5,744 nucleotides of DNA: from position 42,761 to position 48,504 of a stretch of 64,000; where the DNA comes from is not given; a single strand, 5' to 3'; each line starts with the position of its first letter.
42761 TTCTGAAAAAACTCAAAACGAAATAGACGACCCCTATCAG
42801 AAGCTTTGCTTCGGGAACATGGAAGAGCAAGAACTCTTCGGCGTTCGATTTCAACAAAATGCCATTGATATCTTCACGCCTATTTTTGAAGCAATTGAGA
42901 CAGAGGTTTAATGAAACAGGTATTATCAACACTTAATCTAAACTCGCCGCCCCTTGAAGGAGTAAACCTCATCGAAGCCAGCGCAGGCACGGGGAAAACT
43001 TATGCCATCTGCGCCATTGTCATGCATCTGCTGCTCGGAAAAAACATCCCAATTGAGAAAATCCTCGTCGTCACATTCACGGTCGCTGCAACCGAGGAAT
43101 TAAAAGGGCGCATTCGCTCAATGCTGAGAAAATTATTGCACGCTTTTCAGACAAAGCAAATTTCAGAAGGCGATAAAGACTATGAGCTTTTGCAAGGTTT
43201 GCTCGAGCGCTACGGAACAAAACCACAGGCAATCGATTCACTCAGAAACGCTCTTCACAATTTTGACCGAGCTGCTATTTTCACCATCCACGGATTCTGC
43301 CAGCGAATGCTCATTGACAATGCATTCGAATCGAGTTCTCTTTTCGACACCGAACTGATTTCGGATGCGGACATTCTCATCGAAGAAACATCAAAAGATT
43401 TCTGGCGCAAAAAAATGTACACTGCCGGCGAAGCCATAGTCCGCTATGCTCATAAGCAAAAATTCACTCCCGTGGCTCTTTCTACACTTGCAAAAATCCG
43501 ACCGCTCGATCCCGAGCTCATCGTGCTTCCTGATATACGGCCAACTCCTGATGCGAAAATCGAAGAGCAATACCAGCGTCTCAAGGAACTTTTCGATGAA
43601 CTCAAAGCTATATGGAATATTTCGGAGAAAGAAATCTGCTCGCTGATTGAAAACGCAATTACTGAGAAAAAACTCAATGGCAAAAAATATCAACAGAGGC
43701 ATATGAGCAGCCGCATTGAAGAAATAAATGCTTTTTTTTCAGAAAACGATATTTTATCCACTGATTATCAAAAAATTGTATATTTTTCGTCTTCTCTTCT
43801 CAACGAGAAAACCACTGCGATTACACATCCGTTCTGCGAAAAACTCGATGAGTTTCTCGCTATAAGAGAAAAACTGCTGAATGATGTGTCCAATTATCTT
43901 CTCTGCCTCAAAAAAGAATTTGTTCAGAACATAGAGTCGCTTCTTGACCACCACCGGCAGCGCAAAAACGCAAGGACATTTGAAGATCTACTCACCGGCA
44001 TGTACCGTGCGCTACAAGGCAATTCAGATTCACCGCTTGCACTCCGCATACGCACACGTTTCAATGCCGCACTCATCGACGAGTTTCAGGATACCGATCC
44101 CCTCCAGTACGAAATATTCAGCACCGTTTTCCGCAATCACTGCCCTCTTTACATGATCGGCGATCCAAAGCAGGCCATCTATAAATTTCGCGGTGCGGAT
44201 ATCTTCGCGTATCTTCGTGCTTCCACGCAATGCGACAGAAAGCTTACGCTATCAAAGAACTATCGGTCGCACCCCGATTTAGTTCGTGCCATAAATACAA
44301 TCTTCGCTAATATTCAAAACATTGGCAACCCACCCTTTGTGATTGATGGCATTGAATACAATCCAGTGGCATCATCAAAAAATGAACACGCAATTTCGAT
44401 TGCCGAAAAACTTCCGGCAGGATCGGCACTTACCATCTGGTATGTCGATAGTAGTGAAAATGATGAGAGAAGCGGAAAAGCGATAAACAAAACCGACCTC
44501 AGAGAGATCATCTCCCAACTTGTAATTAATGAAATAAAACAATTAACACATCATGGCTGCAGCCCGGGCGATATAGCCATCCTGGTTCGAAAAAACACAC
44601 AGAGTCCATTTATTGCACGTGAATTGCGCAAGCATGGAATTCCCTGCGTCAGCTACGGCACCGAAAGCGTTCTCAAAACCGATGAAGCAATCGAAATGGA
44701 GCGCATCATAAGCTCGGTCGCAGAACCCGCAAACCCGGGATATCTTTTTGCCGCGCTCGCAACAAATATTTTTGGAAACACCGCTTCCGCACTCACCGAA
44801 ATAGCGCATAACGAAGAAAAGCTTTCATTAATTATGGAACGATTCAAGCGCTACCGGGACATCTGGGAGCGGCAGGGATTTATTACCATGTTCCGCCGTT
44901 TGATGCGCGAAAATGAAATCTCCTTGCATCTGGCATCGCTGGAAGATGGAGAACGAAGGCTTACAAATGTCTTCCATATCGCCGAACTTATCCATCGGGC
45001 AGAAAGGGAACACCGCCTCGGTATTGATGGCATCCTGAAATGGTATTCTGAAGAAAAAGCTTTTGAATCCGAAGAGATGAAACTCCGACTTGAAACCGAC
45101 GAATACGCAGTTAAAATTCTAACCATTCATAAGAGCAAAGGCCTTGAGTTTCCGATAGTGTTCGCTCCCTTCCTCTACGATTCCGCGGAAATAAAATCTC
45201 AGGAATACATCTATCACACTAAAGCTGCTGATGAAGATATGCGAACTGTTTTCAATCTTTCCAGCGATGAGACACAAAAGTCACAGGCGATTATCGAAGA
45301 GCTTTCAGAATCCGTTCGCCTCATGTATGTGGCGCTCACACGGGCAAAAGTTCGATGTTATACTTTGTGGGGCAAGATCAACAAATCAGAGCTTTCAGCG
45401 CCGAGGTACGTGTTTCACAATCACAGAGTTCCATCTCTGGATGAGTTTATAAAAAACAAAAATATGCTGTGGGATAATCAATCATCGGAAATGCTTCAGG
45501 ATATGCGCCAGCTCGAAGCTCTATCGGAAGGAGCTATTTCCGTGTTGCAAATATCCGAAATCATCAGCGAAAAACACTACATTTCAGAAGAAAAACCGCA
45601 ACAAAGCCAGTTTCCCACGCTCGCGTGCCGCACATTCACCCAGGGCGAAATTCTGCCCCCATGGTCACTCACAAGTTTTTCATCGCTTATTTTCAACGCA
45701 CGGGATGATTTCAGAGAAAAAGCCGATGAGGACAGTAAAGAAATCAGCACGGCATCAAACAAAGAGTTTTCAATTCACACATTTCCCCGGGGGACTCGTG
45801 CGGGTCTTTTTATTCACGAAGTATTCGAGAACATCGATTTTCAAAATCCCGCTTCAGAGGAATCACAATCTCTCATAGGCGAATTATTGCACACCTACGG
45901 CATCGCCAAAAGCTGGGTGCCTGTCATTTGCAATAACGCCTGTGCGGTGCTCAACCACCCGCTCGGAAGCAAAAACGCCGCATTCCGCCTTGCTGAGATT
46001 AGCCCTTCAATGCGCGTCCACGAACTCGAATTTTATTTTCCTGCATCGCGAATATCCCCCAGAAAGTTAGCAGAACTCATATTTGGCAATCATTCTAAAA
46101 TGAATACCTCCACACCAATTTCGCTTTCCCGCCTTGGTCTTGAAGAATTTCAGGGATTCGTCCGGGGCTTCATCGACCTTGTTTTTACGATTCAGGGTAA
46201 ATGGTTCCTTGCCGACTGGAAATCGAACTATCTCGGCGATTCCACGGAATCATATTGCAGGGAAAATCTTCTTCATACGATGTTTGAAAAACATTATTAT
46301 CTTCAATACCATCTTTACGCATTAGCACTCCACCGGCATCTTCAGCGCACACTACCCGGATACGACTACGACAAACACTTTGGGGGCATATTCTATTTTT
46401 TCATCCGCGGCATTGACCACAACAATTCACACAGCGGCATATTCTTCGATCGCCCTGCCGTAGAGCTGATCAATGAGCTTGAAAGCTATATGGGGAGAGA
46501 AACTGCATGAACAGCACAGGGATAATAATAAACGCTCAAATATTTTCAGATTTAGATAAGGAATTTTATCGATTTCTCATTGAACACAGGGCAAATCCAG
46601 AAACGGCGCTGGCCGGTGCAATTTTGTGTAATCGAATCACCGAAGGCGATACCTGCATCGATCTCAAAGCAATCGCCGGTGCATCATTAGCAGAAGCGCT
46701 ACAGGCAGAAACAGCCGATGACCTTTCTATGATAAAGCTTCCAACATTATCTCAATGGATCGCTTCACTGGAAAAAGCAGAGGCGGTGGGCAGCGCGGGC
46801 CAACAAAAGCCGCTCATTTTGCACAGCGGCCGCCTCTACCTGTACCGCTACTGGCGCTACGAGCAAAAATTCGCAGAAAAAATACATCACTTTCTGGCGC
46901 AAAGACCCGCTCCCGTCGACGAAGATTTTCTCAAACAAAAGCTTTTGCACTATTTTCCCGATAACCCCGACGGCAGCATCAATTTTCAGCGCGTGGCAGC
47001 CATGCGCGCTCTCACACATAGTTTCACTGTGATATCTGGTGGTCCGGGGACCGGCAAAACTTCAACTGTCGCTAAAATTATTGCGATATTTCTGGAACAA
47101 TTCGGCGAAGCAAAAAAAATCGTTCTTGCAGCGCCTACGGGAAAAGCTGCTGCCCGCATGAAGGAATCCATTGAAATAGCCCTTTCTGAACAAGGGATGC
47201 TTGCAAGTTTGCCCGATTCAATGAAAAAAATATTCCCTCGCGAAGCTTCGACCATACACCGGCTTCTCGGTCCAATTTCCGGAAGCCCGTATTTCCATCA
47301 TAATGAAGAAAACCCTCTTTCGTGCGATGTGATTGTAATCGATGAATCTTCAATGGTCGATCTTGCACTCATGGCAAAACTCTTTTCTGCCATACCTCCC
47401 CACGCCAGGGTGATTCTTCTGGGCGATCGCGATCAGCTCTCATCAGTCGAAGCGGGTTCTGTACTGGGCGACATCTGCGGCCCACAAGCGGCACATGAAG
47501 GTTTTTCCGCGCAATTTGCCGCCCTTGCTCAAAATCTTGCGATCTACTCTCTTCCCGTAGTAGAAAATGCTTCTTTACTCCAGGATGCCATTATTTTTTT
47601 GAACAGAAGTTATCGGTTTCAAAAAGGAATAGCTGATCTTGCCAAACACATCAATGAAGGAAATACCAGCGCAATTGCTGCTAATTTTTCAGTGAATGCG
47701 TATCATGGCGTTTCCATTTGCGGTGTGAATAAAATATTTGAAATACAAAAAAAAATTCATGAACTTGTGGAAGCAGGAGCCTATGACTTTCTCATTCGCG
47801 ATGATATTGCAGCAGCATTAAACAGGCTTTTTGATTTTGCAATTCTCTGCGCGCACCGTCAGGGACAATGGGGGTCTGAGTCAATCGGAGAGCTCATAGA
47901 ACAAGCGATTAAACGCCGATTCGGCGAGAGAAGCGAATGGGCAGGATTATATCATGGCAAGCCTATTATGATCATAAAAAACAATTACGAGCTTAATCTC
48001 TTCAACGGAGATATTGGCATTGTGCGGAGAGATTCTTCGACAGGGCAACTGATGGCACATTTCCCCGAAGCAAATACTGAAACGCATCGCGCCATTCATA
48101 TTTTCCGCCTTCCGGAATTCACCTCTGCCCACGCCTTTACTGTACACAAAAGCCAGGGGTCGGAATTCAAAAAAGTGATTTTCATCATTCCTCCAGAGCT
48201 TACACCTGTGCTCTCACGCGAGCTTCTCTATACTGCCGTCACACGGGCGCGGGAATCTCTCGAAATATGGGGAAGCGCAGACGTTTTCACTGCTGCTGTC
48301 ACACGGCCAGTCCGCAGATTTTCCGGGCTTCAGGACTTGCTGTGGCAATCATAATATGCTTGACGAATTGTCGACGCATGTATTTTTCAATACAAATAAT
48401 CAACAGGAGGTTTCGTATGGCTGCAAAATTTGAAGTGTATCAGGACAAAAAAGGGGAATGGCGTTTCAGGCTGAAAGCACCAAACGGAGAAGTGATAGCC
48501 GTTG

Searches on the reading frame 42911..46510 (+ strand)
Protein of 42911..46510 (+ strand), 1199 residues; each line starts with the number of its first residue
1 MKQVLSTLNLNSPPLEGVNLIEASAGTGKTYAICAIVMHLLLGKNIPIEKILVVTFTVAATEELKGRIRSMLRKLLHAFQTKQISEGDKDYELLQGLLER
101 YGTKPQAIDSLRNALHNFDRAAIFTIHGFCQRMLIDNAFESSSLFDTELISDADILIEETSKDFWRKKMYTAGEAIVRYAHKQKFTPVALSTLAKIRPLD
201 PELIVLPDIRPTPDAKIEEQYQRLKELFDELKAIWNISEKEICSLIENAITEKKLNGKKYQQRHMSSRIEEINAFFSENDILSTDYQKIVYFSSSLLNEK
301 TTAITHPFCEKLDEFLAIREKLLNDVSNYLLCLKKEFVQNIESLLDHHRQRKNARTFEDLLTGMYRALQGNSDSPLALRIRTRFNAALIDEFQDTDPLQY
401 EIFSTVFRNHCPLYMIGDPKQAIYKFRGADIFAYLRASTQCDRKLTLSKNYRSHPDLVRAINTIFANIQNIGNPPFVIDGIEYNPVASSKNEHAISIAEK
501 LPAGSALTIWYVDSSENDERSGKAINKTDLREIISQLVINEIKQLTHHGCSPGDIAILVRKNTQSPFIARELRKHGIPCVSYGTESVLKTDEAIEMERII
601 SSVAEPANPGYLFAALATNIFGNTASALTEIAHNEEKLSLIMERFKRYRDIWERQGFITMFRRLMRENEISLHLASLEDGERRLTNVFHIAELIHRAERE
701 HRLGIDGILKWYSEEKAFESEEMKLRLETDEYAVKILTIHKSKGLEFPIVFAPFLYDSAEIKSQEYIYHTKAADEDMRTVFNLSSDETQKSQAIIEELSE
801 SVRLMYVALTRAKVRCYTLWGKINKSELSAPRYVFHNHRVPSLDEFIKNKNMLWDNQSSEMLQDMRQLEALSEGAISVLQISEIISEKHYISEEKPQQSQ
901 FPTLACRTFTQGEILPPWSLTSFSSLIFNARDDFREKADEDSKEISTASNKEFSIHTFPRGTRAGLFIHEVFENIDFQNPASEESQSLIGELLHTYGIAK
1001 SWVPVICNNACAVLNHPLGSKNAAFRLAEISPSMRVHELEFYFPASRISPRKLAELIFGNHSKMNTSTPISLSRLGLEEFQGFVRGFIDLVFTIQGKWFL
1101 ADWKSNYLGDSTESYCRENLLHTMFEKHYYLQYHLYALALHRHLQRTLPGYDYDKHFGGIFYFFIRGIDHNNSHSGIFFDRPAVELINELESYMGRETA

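Call 33: search_protein_families(library=pfam, proteins=[window:42911-46510:+], max_evalue=0.00001)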
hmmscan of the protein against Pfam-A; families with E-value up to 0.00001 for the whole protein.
window:42911-46510:+ (1199 aa): 5 families
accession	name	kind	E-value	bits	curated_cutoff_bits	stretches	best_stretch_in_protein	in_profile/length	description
PF00580.27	UvrD-helicase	-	1.4e-52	179.5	23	1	15-440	12-269/271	UvrD/REP helicase N-terminal domain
PF13361.12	UvrD_C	-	1.4e-28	100.7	25.6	1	446-818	2-345/350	UvrD-like helicase C-terminal domain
PF13245.12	AAA_19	-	3.3e-14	53.6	25.1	1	354-427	65-134/134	AAA domain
PF13538.12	UvrD_C_2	-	3.2e-08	33.7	27.4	0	736-754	4-24/52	UvrD-like helicase C-terminal domain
PF13087.12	AAA_12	-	9.6e-06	25.7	27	0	441-575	14-132/195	AAA domain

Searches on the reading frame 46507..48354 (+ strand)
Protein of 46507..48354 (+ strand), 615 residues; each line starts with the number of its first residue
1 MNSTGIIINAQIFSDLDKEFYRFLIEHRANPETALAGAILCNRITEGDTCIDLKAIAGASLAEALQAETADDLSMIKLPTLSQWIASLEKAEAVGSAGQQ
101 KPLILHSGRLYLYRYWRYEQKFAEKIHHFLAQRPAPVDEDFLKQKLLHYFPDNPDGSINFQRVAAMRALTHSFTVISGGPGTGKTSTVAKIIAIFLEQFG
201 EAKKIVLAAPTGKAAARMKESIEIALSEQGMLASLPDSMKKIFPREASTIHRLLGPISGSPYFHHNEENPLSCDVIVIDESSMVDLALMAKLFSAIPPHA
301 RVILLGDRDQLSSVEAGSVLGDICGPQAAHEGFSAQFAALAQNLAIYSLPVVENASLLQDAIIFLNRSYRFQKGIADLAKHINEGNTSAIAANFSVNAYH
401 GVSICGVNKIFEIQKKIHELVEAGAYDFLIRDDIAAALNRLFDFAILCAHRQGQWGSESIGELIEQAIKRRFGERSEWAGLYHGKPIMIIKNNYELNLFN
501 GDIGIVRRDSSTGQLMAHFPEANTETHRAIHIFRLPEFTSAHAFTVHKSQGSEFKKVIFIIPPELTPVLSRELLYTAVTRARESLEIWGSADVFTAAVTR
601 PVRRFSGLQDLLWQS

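Call 34: search_protein_families(library=pfam, proteins=[window:46507-48354:+], max_evalue=0.00001)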
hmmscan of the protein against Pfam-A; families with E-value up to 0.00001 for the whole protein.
window:46507-48354:+ (615 aa): 9 families
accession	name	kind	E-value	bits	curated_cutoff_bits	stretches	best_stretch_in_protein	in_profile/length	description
PF13245.12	AAA_19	-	8.9e-37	126.7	25.1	1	161-314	1-132/134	AAA domain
PF13604.12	AAA_30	-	1.6e-28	100.2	27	1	161-324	6-141/191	AAA domain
PF21185.3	RecD_N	-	3.1e-18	66.5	22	1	10-111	2-103/103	RecBCD enzyme subunit RecD, N-terminal domain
PF13538.12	UvrD_C_2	-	1.6e-14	53.9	27.4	1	541-585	2-49/52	UvrD-like helicase C-terminal domain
PF01443.25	Viral_helicase1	-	4.6e-13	49.9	21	1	540-587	176-226/228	Viral superfamily 1 RNA helicase core domain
PF13086.12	AAA_11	-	6.3e-10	39.7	27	0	161-215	6-65/257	AAA domain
PF00580.27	UvrD-helicase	-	6e-09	36.4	23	1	160-253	3-85/271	UvrD/REP helicase N-terminal domain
PF18335.7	SH3_13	-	9.1e-09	35.4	41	1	481-512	26-57/65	ATP-dependent RecD-like DNA helicase SH3 domain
PF05127.21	NAT10_TcmA_helicase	-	1.7e-08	35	22.7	1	175-295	1-112/176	RNA cytidine acetyltransferase NAT10/TcmA, helicase domain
